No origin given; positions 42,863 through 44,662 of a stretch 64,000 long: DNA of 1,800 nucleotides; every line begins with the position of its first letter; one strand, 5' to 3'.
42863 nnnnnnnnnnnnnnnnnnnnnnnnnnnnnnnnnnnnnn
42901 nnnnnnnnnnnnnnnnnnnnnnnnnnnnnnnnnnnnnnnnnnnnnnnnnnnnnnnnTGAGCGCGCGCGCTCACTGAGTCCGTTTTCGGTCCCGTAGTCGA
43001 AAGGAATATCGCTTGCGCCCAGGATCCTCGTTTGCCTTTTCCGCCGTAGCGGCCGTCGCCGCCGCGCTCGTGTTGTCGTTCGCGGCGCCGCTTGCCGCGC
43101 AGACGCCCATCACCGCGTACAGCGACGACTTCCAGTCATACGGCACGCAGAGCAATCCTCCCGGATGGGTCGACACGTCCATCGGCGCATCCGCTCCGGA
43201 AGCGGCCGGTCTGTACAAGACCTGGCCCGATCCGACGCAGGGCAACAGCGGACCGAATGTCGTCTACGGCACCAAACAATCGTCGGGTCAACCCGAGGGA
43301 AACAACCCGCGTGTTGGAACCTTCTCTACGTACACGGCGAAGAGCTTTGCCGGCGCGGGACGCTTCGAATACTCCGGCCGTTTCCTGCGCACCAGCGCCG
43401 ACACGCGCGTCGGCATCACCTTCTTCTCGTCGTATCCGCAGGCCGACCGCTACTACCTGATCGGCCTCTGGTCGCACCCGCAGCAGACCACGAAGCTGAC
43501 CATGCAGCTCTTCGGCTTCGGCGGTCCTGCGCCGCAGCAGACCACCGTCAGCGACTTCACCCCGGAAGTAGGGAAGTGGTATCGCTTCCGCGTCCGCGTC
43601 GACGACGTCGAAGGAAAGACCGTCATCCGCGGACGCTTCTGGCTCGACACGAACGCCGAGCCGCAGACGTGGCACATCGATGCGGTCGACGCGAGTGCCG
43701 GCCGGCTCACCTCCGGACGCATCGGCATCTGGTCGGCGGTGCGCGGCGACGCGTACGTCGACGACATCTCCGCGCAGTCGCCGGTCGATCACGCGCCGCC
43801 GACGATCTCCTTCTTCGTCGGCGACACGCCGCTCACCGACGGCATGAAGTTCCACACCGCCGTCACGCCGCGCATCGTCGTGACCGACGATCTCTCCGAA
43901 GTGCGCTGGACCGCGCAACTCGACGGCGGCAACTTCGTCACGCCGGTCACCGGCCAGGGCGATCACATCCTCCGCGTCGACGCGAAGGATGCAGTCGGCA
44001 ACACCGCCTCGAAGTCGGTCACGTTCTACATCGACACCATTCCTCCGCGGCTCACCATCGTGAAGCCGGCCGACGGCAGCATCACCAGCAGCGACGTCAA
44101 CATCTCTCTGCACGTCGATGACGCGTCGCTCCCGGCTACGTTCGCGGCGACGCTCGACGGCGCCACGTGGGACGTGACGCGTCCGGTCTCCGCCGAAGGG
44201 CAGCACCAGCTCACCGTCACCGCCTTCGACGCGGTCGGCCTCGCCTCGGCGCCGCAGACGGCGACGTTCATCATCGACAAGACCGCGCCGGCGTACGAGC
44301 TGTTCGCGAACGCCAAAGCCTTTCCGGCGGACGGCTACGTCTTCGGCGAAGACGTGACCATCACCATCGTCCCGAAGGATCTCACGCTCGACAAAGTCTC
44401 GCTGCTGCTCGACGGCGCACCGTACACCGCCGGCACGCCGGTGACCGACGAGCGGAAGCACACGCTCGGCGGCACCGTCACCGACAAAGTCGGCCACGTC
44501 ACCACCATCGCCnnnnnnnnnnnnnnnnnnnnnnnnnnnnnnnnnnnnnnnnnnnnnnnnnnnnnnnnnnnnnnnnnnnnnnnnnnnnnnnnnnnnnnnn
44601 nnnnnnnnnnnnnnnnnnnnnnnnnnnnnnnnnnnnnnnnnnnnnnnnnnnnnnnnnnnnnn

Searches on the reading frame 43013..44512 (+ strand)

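Call 86: search_protein_families(library=pfam, proteins=[window:43013-44512:+], max_evalue=0.001)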
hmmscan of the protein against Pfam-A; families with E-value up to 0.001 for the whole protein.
window:43013-44512:+ (500 aa): 2 families
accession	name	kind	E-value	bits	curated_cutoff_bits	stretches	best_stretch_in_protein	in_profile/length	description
PF19077.6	Big_13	-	5.2e-08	33.7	27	0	362-422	41-101/102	Bacterial Ig-like domain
PF13750.12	Big_3_3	-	4.3e-06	26.9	27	0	252-306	35-89/157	Bacterial Ig-like domain (group 3)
